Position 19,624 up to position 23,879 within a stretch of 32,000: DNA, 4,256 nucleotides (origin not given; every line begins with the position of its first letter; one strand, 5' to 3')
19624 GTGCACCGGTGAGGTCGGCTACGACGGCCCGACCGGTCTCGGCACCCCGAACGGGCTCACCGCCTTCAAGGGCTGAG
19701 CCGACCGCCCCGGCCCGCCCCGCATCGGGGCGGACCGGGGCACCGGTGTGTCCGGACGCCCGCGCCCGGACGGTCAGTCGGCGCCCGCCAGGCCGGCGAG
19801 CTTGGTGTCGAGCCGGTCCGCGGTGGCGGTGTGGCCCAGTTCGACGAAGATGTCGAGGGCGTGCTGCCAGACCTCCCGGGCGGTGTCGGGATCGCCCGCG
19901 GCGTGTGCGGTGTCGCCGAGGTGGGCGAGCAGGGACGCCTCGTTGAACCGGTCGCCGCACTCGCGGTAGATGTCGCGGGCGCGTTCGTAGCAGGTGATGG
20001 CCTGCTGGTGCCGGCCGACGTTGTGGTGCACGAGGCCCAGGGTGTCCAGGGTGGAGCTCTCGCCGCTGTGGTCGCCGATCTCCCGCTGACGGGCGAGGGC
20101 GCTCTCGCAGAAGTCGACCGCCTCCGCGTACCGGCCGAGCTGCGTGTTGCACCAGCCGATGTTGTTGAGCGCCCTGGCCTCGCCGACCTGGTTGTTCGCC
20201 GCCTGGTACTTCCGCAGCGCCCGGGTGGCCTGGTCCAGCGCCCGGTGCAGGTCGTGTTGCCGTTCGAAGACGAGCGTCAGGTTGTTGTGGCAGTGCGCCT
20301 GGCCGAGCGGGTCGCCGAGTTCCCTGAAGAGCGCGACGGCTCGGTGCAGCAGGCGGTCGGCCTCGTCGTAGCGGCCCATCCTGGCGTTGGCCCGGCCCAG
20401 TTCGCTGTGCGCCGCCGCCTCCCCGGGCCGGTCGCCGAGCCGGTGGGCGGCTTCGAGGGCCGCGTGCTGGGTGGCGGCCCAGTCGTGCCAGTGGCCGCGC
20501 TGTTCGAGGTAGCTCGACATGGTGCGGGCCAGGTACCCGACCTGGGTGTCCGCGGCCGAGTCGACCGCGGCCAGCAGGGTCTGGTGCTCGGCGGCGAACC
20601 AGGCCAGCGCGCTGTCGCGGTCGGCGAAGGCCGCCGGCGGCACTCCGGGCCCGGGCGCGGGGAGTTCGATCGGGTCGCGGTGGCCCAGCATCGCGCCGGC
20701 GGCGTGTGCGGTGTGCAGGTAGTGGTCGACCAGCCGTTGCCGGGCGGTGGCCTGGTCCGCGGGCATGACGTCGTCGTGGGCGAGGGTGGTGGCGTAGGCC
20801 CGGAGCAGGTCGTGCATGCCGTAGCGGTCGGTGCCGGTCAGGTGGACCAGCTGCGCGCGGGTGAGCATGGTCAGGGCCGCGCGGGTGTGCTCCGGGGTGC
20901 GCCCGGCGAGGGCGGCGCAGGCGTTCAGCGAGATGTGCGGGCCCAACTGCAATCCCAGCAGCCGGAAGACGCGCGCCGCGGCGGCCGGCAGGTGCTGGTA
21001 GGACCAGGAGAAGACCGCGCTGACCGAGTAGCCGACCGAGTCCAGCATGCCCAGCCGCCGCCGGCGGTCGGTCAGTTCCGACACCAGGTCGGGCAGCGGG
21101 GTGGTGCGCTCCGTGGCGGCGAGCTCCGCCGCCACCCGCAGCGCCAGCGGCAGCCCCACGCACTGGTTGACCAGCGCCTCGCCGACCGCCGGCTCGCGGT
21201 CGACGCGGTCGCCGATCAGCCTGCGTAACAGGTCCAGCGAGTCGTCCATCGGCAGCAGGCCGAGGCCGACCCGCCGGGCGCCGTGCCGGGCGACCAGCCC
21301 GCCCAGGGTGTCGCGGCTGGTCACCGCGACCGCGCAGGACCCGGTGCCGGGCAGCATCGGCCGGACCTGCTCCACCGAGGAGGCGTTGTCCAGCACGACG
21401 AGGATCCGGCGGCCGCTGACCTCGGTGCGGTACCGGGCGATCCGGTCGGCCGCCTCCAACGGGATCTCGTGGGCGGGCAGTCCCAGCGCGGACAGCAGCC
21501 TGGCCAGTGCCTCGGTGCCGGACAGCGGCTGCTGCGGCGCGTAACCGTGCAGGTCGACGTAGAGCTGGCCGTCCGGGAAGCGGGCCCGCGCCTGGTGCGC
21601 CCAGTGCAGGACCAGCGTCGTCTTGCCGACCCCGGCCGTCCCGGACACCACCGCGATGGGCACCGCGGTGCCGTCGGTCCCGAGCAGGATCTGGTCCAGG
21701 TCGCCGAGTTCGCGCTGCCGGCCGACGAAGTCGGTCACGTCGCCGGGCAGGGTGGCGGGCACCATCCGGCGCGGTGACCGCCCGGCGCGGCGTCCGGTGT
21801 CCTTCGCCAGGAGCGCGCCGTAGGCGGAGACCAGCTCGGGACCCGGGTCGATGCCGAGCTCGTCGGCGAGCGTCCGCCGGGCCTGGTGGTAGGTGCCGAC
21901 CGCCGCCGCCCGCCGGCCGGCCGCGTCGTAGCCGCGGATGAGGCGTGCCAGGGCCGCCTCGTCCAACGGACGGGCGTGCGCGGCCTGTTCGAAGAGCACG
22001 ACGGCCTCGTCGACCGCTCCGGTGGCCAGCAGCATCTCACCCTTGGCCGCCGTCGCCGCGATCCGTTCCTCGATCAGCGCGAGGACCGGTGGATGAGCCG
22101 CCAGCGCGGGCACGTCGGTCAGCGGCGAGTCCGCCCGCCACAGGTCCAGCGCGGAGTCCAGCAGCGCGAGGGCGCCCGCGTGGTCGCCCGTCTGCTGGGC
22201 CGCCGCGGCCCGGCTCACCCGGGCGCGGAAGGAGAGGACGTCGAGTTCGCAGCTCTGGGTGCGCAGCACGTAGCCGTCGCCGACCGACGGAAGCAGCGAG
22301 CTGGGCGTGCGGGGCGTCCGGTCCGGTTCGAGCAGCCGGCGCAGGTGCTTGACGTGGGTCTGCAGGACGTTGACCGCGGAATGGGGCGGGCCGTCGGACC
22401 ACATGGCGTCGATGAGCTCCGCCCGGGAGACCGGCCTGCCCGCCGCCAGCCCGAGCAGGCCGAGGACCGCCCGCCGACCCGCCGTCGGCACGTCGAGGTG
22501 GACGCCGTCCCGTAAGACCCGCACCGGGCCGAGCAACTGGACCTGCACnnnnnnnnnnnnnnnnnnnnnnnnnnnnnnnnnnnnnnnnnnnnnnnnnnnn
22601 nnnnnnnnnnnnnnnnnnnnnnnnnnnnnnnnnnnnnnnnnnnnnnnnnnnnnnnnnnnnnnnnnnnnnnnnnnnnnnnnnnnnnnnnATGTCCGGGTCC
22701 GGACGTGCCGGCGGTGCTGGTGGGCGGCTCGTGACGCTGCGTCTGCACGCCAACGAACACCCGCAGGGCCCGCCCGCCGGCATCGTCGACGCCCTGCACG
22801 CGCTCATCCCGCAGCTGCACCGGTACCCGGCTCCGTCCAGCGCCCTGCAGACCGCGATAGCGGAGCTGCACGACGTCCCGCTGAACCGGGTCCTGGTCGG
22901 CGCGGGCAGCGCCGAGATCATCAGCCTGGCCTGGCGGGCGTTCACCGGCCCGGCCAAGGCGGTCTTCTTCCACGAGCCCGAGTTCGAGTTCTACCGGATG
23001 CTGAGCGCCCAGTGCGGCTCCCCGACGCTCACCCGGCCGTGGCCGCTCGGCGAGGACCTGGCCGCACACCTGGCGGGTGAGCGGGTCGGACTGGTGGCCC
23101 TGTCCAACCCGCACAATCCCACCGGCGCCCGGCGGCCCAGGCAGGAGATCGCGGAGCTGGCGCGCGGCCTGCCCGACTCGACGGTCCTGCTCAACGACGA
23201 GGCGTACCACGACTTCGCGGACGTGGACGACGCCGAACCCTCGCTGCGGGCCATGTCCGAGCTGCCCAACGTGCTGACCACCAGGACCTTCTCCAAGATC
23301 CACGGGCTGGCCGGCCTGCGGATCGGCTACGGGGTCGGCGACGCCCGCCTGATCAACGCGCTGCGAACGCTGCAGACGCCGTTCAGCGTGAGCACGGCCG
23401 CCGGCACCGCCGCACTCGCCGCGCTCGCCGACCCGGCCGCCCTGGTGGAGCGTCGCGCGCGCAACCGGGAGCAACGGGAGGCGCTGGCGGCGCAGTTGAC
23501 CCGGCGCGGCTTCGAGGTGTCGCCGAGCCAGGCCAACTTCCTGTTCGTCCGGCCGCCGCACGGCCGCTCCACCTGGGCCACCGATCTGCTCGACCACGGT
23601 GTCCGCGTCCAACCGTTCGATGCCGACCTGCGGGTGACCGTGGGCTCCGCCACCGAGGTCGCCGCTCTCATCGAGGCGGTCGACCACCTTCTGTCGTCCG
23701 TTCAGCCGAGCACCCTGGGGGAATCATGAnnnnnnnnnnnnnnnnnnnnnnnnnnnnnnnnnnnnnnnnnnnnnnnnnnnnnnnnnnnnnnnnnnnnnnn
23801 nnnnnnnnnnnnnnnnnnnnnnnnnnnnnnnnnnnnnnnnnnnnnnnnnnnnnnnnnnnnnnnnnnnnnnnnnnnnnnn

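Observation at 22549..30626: SARP-linked operon of aminotransferase, methyltransferase, ATP-grasp ligase and transporters: candidate NRPS-independent peptide cluster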

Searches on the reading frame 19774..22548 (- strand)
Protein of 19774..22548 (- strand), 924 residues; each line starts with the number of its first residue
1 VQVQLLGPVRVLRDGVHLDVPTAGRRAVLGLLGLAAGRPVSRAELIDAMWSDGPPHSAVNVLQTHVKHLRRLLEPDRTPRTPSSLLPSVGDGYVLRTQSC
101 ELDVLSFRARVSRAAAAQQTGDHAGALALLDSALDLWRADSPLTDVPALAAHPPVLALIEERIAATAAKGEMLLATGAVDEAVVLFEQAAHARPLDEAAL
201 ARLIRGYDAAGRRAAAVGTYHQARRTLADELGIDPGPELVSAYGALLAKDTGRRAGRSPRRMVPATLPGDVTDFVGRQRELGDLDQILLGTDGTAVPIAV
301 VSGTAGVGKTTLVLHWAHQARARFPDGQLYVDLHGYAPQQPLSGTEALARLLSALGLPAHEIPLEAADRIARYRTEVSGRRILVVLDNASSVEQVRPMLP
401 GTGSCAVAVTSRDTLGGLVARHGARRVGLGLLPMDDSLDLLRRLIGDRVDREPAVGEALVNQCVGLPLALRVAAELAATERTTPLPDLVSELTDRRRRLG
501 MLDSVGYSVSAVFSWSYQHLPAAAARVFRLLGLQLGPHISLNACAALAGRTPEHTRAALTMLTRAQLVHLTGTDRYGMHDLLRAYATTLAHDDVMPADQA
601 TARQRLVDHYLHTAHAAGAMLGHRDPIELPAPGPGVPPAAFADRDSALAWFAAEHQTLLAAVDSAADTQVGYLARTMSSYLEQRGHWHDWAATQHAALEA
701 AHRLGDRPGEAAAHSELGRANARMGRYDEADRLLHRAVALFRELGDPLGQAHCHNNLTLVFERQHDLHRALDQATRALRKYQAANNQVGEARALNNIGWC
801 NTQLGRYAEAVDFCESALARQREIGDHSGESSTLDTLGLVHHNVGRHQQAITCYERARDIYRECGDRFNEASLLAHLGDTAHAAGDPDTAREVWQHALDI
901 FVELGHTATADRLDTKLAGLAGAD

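Call 5: search_protein_families(library=pfam, proteins=[window:19774-22548:-], max_evalue=0.01)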
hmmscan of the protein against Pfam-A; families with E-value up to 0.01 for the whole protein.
window:19774-22548:- (924 aa): 20 families
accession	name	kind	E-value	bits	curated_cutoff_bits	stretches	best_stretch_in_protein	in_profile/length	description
PF13424.12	TPR_12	-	1.1e-40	138.1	30.1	4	791-863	3-77/77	Tetratricopeptide repeat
PF03704.23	BTAD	-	9.3e-31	107.6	22.1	1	102-247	1-146/146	Bacterial transcriptional activator domain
PF07719.23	TPR_2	-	6.1e-19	67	27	3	711-742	1-32/34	Tetratricopeptide repeat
PF00515.34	TPR_1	-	7.7e-19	67.1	27.8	2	791-820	1-30/34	Tetratricopeptide repeat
PF13374.12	TPR_10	-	2.8e-14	53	27.5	1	791-823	2-34/42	Tetratricopeptide repeat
PF13181.12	TPR_8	-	5.5e-13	48.4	25.7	1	791-822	1-32/34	Tetratricopeptide repeat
PF13428.12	TPR_14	-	8.4e-12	45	23.5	0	165-205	3-43/44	Tetratricopeptide repeat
PF13176.12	TPR_7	-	1.2e-11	44.2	27.9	0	713-747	1-35/36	Tetratricopeptide repeat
PF00931.28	NB-ARC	-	2.4e-11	43.8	23.5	1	283-517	7-246/248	NB-ARC domain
PF14938.12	SNAP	-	1.4e-09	38.3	25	2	846-921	89-165/282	Soluble NSF attachment protein, SNAP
PF00486.34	Trans_reg_C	-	1.9e-09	37.9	26.2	1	25-95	10-77/77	Transcriptional regulatory protein, C terminal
PF13432.12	TPR_16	-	1e-08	35.9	32.7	1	761-820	7-60/65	Tetratricopeptide repeat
PF14559.12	TPR_19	-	2.3e-08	34.7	25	1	173-229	1-57/68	Tetratricopeptide repeat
PF13191.12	AAA_16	-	5.6e-08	33.9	32.6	1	274-364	2-91/167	AAA ATPase domain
PF13401.12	AAA_22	-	5.3e-07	30.4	27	1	298-392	7-96/130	AAA domain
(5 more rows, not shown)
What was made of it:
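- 19774..22548 (-): Large AfsR-like SARP activator (924 aa): winged-helix DNA-binding domain, BTAD, NB-ARC/AAA ATPase and TPR repeats. It has in-frame TTA codons at residues 12 and 441. Pfam Trans_reg_C, BTAD, NB-ARC and TPR_12 (call 5).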

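Call 6: search_protein_families(library=ncbifam, proteins=[window:19774-22548:-], max_evalue=0.01)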
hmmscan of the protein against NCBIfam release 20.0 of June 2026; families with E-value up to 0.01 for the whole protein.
window:19774-22548:- (924 aa): 16 families
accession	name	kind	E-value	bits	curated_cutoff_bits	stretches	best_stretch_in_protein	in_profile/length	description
NF053617.1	SARPRegAfsRStmc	equivalog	2.3e-148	495.9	1430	1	3-906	31-931/986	SARP-family global regulator AfsR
NF041717.1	HaaA_phane_TPR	equivalog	2e-108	363.7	1125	1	260-906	90-747/882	cyclophane-containing RiPP biosynthesis TPR protein HaaT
NF040586.1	FxSxx_TPR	equivalog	6.7e-29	100.9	300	2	271-542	5-266/830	FxSxx-COOH system tetratricopeptide repeat protein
NF041231.1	BagI_FevR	exception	8.6e-20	71.3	500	1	17-278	7-262/315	AfsR/SARP family transcriptional regulator BagI/FevR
NF002725.1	PRK02603.1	equivalog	1.9e-10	41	143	1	798-902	42-144/173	photosystem I assembly protein Ycf3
TIGR02917.1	PEP_TPR_lipo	equivalog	5.2e-10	37.9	312.2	1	787-884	800-891/899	XrtA/PEP-CTERM system TPR-repeat protein PrsT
NF053520.1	HK_Porph_FimS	equivalog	1.9e-09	36.4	600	1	723-906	96-279/618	sensor histidine kinase FimS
NF040959.1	MamA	equivalog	2.9e-08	33.4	200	1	712-860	72-202/204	magnetosome protein MamA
TIGR02521.1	type_IV_pilW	equivalog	1.4e-05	24.8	154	1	707-870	27-174/234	type IV pilus biogenesis/stability protein PilW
NF045944.1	ResRegRpaBCyano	equivalog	8.4e-05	22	330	1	27-96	160-228/229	response regulator transcription factor RpaB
NF053720.1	NsdA_fam_reg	subfamily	0.00011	21.8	75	1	835-914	333-411/432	NsdA family TPR-like regulatory protein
NF047371.1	FlcA_CTERM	equivalog_domain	0.00038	19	300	1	712-863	393-539/646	periplasmic flagellar collar protein FlcA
TIGR02552.1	LcrH_SycD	equivalog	0.0039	16.9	104.8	0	836-900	57-115/136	SycD/LcrH family type III secretion system chaperone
NF053779.1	BT3442_fam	equivalog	0.0081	14.9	940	0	717-856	108-247/563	BT3442 family protein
TIGR02928.1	TIGR02928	subfamily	0.0085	15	181.3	0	273-388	16-137/366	orc1/cdc6 family replication initiation protein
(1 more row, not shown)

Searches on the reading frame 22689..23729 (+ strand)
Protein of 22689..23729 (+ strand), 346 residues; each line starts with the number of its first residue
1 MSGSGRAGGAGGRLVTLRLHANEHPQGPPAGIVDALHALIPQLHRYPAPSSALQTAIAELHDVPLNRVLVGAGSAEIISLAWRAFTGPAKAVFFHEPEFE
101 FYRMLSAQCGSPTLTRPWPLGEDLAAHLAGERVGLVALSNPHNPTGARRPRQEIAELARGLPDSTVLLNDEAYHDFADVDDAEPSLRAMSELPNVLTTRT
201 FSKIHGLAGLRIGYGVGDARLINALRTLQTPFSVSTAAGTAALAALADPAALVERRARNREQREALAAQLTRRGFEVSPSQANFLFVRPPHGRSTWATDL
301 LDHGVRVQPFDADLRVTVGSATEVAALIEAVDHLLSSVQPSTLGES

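Call 5: search_protein_families(library=pfam, proteins=[window:22689-23729:+], max_evalue=0.01)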
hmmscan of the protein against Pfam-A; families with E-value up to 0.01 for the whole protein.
window:22689-23729:+ (346 aa): 1 family
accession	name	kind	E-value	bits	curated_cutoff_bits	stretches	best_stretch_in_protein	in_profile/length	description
PF00155.27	Aminotran_1_2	-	2e-46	159.3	19.7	1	18-330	5-360/361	Aminotransferase class I and II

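Call 6: search_protein_families(library=ncbifam, proteins=[window:22689-23729:+], max_evalue=0.01)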
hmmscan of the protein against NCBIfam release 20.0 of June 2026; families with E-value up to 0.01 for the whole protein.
window:22689-23729:+ (346 aa): 66 families (the best 25 are shown)
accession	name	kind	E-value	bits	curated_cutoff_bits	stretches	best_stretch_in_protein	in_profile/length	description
TIGR01141.1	hisC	equivalog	7.2e-70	235.6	276.55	1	15-332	21-347/349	histidinol-phosphate transaminase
NF002878.0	PRK03321.1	subfamily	2.4e-63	214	374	1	16-334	24-348/352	histidinol-phosphate transaminase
NF003496.0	PRK05166.1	equivalog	9.5e-54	182.5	540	1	18-335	40-370/373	histidinol-phosphate transaminase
NF006580.0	PRK09105.1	subfamily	3.1e-53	181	444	1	15-335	47-371/375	pyridoxal phosphate-dependent aminotransferase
TIGR01140.1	L_thr_O3P_dcar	equivalog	8.3e-52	176.3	290.55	1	20-331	23-330/331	threonine-phosphate decarboxylase CobD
NF002877.0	PRK03317.1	equivalog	7.8e-47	159.8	409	1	9-337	26-369/374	histidinol-phosphate transaminase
NF051461.1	pyoverd_PtaA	equivalog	2.8e-44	151.3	500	1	16-330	36-355/359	pyoverdine biosynthesis transaminase PtaA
NF006014.0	PRK08153.1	equivalog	8.1e-44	150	510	1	12-338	31-367/370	pyridoxal phosphate-dependent aminotransferase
NF005915.1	PRK07908.1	equivalog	1.2e-39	136.6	360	1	21-309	19-302/332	Rv2231c family histidinol phosphate aminotransferase CobC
NF053748.1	bifunc_CobBC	exception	8.5e-39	133.5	950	1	19-296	485-757/797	bifunctional hydrogenobyrinic acid a,c-diamide synthase/histidinol phosphate aminotransferase CobBC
NF002726.0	PRK02610.1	equivalog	1.4e-36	126.2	391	1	18-336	32-370/374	histidinol-phosphate transaminase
TIGR03537.1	DapC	equivalog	6.3e-25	87.9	453.6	1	30-309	16-317/350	succinyldiaminopimelate transaminase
NF041364.1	GntC_guanitoxin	equivalog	1.5e-24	86.6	415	1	50-308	39-322/356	guanitoxin biosynthesis PLP-dependent (S)-gamma-hydroxy-L-arginine cyclodehydratase GntC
NF004870.0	PRK06225.1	equivalog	8.3e-20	70.9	351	1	45-287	61-314/380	pyridoxal phosphate-dependent aminotransferase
TIGR03947.1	viomycin_VioD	equivalog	1e-19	70.7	390.9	1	52-264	55-276/359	capreomycidine synthase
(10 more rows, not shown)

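Call 57: search_solved_structures(query=window:22731-23729:+, max_evalue=1e-20)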
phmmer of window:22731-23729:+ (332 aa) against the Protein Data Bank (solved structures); distinct sequences matched with E-value up to 1e-20: 17.
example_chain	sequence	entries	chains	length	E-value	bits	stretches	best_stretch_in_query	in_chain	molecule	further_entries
3get_A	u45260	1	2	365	7.6e-33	117.4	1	3-312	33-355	Histidinol-phosphate aminotransferase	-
3hdo_A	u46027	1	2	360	3.3e-30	108.7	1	3-297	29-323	Histidinol-phosphate aminotransferase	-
3euc_A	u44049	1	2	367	5.3e-30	108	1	4-317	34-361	Histidinol-phosphate aminotransferase 2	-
4r2n_A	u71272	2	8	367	4.4e-29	105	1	3-313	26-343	Putative phenylalanine aminotransferase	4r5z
8bj1_A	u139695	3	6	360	4.6e-27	98.4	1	3-309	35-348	histidinol-phosphate aminotransferase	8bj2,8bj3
8bj4_A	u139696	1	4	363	4.7e-27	98.4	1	3-308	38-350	histidinol-phosphate aminotransferase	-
4wbt_A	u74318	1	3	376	8.4e-26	94.3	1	3-316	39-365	Probable histidinol-phosphate aminotransferase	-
7szp_A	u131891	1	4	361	7.3e-24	87.9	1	27-317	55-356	Histidinol-phosphate aminotransferase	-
1h1c_A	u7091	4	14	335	1.2e-23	87.1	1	7-311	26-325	HISTIDINOL-PHOSPHATE AMINOTRANSFERASE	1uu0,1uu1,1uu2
2f8j_A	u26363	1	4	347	1.4e-23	87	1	7-311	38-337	Histidinol-phosphate aminotransferase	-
3ffh_A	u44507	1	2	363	1.9e-23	86.5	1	4-319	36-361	Histidinol-phosphate aminotransferase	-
3cq4_A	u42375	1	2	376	2.6e-23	86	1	3-320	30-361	Histidinol-phosphate aminotransferase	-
3cq5_A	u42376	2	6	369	2.9e-23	85.9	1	3-320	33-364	Histidinol-phosphate aminotransferase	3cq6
9t0w_A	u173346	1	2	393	3.1e-22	82.5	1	3-328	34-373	Histidinol-phosphate aminotransferase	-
4r8d_A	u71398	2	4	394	3.1e-22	82.5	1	3-328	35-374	Histidinol-phosphate aminotransferase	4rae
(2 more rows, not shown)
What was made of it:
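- The partner aminotransferase is of the HisC/aromatic type (calls 6, 57).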
